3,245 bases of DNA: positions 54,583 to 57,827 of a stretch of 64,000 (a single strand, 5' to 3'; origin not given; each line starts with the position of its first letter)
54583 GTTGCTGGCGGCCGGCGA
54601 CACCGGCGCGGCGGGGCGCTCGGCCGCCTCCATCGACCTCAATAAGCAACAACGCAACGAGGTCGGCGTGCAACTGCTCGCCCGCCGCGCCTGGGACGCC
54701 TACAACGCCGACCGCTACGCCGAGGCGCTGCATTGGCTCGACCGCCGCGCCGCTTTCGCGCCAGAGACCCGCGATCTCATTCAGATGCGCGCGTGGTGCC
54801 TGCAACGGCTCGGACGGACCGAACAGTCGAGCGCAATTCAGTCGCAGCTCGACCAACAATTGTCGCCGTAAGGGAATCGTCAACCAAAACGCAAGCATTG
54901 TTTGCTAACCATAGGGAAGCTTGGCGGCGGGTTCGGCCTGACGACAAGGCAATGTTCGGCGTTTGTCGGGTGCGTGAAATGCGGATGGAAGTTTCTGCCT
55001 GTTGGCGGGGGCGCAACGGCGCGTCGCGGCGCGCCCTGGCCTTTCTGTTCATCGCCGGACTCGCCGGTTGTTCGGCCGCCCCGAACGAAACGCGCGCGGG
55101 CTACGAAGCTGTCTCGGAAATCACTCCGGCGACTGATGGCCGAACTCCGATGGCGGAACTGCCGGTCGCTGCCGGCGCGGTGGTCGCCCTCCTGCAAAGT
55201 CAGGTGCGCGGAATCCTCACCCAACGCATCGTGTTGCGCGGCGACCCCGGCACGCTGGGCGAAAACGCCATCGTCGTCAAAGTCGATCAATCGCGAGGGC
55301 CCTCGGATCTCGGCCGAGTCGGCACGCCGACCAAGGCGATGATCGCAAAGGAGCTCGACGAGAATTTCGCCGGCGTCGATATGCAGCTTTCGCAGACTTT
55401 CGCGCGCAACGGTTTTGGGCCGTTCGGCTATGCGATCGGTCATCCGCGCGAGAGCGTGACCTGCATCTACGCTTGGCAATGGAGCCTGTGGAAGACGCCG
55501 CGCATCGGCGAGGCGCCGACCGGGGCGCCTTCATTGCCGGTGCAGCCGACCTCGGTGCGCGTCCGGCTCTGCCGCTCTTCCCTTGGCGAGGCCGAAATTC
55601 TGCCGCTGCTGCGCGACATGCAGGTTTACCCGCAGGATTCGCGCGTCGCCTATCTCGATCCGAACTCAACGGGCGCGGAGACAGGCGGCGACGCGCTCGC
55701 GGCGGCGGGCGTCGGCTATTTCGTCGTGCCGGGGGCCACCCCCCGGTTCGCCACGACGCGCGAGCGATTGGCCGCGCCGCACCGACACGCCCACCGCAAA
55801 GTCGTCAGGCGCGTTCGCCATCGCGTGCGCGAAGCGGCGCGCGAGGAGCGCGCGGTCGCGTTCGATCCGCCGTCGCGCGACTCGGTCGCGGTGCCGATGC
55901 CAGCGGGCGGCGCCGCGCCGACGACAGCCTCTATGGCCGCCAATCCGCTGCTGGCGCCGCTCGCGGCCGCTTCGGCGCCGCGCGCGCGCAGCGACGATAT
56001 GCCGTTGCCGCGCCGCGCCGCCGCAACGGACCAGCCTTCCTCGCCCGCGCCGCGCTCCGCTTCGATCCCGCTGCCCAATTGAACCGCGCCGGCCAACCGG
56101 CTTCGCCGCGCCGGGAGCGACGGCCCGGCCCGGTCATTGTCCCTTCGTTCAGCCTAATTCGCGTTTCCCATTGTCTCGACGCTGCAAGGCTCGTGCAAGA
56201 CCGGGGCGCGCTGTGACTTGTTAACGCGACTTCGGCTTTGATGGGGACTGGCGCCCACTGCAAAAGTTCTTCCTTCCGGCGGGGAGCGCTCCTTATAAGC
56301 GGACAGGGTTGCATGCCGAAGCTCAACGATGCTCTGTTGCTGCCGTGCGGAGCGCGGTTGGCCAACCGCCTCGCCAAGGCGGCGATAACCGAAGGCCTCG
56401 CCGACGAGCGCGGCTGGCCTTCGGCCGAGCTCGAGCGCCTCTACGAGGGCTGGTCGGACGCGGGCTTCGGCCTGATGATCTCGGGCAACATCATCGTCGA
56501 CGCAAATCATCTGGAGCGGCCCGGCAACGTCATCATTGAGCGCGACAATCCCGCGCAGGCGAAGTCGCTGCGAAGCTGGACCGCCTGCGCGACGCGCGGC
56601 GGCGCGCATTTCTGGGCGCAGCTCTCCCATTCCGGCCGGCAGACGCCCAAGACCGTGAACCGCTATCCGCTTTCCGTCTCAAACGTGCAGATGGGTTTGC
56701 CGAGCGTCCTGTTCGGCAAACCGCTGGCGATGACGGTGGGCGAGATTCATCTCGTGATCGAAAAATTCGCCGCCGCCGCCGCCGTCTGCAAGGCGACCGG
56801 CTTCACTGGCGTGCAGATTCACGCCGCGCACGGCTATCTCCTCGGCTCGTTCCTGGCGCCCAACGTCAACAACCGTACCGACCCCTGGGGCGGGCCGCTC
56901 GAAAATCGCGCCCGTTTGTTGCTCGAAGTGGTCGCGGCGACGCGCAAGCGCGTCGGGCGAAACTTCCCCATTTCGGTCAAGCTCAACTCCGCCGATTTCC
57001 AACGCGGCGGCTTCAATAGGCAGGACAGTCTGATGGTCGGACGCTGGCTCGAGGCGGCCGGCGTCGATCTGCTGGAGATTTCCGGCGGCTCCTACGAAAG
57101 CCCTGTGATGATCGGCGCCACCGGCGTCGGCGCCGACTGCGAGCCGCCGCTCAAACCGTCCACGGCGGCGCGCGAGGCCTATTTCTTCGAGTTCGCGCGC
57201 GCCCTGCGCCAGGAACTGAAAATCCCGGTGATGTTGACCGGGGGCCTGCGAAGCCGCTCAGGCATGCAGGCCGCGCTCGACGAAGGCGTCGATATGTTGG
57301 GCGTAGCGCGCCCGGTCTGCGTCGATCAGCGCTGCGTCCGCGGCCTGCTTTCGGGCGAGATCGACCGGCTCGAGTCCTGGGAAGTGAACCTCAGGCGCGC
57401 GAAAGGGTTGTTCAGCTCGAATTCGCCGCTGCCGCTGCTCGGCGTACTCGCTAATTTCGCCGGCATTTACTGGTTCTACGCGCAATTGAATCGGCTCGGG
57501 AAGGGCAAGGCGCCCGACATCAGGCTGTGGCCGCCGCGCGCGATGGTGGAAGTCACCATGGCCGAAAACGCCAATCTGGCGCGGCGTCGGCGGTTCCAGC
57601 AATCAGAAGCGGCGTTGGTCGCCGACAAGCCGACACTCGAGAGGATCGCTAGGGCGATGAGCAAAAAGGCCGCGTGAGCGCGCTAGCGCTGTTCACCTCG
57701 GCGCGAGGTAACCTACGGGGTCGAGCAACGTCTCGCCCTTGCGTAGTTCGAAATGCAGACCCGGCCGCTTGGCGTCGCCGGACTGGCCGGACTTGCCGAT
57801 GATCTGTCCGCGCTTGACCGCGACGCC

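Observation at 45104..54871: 3255-aa secreted TPR-like protein built from three tandem ~820-aa super-repeats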

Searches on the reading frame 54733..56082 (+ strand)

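Call 4: search_protein_families(library=pfam, proteins=[window:54733-56082:+], max_evalue=0.01)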
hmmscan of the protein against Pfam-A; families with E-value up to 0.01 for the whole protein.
window:54733-56082:+ (449 aa): 1 family
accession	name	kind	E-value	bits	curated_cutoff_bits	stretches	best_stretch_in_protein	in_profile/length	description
PF17038.10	CBP_BcsN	-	2.4e-29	102.6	25.6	1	143-299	3-158/186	Cellulose biosynthesis protein BcsN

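Call 5: search_protein_families(library=ncbifam, proteins=[window:54733-56082:+], max_evalue=0.01)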
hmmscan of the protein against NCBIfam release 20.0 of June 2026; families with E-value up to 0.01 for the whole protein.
window:54733-56082:+ (449 aa): 0 families

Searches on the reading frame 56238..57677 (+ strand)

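Call 4: search_protein_families(library=pfam, proteins=[window:56238-57677:+], max_evalue=0.01)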
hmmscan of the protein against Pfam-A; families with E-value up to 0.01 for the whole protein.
window:56238-57677:+ (479 aa): 1 family
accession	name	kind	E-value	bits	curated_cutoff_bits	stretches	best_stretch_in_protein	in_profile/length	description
PF00724.26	Oxidored_FMN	-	6.7e-36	124.7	27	1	40-365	12-330/342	NADH:flavin oxidoreductase / NADH oxidase family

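Call 5: search_protein_families(library=ncbifam, proteins=[window:56238-57677:+], max_evalue=0.01)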
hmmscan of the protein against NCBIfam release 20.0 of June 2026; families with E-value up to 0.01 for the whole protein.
window:56238-57677:+ (479 aa): 8 families
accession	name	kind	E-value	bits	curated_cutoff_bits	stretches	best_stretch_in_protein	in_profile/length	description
TIGR03997.1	mycofact_OYE_2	equivalog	3.2e-43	148.1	793.15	1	41-375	13-332/645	mycofactocin system FadH/OYE family oxidoreductase 2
NF006101.0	PRK08255.1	equivalog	8.1e-32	110.2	1078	1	121-286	488-662/768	bifunctional salicylyl-CoA 5-hydroxylase/oxidoreductase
NF010047.0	PRK13523.1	equivalog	1.7e-30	106.3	431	1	104-285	78-252/339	NADPH dehydrogenase NamA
NF041087.1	bile_acid_BaiCD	equivalog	5.1e-28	97.6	825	1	164-373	131-331/642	bile acid Fe-S flavoenzyme BaiCD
NF045592.1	bili_reduct_N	equivalog_domain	3.8e-25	88.8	425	1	40-377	12-337/363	bilirubin reductase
NF045599.1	bili_reduct_long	exception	9.3e-22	77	750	1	166-376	133-337/641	bilirubin reductase, long form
NF007899.0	PRK10605.1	subfamily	1.9e-20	73.5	403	1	161-239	148-226/365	N-ethylmaleimide reductase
TIGR03996.1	mycofact_OYE_1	hypoth_equivalog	1.5e-13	50.1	627.9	1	116-359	84-311/633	mycofactocin system FadH/OYE family oxidoreductase 1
